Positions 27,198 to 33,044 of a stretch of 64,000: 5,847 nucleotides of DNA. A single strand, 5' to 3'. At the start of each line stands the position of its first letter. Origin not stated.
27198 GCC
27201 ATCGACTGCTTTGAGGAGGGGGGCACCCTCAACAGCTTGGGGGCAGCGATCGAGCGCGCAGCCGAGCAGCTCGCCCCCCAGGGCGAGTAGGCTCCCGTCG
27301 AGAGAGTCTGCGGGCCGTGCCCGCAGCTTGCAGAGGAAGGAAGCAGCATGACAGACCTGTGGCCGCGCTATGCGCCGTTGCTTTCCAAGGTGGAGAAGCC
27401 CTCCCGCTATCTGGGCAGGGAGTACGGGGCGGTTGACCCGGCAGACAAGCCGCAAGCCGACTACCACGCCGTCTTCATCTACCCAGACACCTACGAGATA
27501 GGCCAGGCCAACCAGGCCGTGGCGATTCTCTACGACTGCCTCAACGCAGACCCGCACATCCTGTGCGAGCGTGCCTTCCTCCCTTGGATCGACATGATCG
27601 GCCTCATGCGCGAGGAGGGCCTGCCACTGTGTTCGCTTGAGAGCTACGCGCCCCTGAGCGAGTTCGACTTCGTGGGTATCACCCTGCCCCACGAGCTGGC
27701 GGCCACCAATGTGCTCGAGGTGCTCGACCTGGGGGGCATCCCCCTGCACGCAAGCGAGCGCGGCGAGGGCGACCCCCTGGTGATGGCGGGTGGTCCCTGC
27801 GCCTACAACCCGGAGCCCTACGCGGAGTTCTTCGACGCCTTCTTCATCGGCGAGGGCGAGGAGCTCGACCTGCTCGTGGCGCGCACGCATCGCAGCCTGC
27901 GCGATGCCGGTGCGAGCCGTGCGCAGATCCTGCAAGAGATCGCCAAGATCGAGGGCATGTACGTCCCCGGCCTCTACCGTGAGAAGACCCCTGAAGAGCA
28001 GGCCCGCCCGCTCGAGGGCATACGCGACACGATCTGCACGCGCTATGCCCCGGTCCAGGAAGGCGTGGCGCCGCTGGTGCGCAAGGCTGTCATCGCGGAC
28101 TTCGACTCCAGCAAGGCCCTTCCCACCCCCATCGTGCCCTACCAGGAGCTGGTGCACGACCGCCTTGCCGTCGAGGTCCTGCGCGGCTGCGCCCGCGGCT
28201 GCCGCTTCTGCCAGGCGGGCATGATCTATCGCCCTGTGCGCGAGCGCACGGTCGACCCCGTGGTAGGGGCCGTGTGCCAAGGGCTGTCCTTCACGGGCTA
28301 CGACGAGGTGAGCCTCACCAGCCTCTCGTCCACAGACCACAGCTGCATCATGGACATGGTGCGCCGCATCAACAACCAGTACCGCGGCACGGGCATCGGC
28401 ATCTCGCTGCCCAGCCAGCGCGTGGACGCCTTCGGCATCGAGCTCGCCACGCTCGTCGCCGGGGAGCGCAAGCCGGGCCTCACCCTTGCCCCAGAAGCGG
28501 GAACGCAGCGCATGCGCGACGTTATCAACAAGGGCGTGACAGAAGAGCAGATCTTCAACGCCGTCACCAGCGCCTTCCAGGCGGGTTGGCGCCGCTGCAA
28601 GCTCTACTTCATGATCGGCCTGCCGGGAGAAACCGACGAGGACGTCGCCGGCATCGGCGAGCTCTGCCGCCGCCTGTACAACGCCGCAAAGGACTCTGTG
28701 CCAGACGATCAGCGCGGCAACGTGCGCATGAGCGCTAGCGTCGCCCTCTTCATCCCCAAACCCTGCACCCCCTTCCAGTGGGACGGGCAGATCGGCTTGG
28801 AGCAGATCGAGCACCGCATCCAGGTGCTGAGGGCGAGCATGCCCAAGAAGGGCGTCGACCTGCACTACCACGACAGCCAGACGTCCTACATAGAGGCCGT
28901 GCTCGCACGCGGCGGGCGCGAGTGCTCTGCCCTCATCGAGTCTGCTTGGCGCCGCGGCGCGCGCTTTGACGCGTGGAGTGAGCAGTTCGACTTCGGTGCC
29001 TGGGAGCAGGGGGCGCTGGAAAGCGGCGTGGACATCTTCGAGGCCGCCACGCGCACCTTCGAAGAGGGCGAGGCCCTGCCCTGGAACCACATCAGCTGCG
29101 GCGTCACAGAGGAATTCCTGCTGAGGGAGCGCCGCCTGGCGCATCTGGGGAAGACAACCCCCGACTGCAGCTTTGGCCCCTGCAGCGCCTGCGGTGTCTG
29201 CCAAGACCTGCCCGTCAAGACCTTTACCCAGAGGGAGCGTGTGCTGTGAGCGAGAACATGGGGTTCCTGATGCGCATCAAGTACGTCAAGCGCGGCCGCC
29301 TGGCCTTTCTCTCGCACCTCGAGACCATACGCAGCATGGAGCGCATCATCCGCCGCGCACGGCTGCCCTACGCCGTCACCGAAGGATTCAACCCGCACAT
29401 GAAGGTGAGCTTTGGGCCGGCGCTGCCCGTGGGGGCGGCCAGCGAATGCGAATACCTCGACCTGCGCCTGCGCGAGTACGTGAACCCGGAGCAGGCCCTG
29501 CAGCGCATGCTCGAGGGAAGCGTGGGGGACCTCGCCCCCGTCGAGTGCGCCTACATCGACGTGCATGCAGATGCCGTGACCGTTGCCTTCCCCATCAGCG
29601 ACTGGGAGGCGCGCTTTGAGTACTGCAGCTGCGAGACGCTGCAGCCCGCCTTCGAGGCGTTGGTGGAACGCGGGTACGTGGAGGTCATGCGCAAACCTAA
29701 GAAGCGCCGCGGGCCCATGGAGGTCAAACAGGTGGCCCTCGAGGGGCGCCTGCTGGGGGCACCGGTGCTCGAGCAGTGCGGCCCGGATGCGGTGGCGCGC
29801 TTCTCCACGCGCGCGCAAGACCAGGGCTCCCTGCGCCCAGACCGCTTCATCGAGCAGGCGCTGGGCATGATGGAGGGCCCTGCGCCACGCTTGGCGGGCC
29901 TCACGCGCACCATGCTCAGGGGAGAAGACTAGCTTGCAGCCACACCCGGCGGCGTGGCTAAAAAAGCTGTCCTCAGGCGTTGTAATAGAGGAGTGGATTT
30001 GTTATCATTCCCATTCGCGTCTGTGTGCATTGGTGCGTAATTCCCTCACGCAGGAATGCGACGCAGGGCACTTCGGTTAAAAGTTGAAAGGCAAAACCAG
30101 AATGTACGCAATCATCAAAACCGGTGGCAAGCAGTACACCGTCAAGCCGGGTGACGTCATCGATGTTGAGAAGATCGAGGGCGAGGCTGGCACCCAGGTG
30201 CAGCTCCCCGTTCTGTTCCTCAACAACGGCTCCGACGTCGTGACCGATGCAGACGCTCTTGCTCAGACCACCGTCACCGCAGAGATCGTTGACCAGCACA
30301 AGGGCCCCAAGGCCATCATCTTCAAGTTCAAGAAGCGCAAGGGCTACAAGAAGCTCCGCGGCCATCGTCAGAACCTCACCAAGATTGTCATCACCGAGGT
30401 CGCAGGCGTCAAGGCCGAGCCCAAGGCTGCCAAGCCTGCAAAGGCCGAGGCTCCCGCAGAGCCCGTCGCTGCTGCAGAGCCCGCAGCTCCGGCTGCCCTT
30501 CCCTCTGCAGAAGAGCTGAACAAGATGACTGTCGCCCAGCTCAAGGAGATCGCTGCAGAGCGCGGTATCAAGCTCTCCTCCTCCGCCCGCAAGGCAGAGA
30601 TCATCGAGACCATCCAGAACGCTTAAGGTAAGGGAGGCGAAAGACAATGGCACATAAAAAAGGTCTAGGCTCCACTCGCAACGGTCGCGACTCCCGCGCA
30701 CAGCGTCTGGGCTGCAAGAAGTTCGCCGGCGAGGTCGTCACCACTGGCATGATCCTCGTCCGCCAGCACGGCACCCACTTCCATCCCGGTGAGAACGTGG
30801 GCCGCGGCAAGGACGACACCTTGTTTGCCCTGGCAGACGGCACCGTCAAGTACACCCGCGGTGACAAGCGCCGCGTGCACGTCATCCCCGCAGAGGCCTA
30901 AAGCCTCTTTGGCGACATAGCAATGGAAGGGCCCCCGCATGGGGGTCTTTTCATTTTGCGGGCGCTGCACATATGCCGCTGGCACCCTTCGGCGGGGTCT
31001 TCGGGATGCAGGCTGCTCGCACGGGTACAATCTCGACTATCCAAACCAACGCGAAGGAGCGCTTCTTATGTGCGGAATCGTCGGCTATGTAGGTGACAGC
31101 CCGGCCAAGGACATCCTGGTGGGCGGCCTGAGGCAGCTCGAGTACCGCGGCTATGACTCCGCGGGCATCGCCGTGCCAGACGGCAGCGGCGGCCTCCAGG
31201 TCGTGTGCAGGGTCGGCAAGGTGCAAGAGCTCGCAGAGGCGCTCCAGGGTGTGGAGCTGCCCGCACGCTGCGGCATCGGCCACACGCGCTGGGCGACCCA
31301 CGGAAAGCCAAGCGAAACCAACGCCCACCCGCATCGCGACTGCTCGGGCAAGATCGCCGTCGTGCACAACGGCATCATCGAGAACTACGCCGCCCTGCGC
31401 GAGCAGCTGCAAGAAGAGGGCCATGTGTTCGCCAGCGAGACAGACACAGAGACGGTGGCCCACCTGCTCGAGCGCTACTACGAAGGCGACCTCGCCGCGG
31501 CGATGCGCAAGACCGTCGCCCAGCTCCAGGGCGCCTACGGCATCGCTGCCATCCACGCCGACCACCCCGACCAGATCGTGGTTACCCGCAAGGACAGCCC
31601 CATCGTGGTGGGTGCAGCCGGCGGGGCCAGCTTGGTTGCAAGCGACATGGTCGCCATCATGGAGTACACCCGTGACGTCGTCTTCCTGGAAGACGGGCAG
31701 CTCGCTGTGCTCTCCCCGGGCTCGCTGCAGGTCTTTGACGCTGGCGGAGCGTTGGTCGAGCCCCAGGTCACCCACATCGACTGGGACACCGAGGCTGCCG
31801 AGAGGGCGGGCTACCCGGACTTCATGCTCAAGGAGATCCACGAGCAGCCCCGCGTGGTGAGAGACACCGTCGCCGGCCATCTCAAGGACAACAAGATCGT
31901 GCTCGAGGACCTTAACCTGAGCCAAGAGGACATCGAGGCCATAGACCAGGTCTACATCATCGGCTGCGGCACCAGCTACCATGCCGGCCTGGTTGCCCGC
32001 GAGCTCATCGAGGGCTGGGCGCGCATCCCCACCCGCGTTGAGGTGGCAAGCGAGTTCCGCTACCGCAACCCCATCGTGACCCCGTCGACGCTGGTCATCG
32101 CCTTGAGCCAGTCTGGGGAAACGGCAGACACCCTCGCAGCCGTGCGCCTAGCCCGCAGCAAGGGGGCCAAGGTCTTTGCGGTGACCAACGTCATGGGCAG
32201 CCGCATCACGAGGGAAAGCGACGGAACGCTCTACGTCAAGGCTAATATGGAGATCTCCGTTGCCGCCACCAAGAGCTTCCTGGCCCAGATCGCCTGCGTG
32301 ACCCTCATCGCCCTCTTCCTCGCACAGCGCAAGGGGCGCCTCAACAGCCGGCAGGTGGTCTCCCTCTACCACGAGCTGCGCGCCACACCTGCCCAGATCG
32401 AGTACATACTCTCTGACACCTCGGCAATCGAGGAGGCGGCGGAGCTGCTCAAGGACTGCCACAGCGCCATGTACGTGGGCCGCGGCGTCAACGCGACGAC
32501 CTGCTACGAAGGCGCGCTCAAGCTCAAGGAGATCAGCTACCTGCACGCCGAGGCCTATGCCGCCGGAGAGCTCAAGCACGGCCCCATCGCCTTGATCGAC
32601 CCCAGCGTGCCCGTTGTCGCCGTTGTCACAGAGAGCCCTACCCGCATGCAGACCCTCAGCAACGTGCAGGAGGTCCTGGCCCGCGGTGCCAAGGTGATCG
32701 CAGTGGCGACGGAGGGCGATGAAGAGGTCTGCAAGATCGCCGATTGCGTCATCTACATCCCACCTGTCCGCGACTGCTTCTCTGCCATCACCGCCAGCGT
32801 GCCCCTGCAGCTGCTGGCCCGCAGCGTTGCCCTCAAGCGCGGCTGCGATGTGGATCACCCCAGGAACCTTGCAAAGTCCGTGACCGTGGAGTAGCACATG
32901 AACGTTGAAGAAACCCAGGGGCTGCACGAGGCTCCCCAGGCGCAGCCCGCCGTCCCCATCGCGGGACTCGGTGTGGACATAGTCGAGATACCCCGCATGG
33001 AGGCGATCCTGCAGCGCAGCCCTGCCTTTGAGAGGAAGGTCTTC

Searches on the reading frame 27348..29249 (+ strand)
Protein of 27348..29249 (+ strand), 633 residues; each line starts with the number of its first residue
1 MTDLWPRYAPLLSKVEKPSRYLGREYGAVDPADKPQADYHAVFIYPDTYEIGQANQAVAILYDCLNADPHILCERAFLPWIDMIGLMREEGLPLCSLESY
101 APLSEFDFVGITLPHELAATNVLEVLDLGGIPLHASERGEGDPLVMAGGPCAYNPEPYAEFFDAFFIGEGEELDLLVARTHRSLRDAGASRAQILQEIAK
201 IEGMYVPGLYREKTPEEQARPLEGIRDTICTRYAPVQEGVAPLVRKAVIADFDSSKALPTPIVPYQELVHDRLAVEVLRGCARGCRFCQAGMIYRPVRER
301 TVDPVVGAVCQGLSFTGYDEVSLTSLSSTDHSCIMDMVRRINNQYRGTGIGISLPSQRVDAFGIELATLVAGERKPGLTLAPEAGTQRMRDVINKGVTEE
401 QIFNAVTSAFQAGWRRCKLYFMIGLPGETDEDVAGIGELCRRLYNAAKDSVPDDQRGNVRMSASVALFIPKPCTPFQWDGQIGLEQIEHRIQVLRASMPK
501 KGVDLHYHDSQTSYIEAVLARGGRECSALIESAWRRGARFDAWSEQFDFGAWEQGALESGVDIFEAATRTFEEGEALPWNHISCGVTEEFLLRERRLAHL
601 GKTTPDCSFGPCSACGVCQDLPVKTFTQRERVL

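Call 78: search_protein_families(library=pfam, proteins=[window:27348-29249:+], max_evalue=0.00001)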
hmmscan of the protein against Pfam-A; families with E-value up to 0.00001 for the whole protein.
window:27348-29249:+ (633 aa): 2 families
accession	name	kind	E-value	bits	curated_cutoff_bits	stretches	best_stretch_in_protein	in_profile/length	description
PF19864.5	Radical_SAM_N2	-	2.4e-57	193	29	1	58-207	2-151/151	Radical SAM proteins, N-terminal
PF04055.27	Radical_SAM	-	8e-18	65.6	29.5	1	276-438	2-164/166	Radical SAM superfamily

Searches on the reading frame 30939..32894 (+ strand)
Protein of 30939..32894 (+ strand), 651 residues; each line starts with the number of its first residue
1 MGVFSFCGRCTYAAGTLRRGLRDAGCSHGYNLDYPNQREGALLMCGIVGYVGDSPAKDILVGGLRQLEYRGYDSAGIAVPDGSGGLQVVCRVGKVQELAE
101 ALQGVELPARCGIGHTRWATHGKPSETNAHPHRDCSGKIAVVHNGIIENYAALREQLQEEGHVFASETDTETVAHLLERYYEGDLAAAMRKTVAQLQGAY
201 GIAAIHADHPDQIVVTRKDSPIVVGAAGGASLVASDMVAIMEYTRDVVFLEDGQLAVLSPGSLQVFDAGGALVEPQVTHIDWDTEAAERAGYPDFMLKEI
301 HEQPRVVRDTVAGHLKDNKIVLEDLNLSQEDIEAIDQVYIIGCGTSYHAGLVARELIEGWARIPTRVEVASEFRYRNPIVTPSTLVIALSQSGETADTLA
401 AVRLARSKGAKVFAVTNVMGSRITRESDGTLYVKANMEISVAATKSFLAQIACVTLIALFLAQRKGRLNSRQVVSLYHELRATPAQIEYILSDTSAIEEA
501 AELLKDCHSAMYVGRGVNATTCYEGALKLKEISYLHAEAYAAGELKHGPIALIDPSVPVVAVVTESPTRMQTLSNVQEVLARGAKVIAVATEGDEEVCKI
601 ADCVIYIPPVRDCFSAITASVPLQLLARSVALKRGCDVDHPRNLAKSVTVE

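Call 78: search_protein_families(library=pfam, proteins=[window:30939-32894:+], max_evalue=0.00001)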
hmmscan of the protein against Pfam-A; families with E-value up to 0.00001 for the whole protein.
window:30939-32894:+ (651 aa): 3 families
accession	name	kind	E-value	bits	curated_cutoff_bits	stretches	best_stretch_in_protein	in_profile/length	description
PF01380.27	SIS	-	2.7e-55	186.2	25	2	336-458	6-129/131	SIS domain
PF13522.11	GATase_6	-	9.5e-22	77.9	27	1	108-236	9-130/130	Glutamine amidotransferase domain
PF13537.11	GATase_7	-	8.3e-15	55.3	25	1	124-241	8-122/123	Glutamine amidotransferase domain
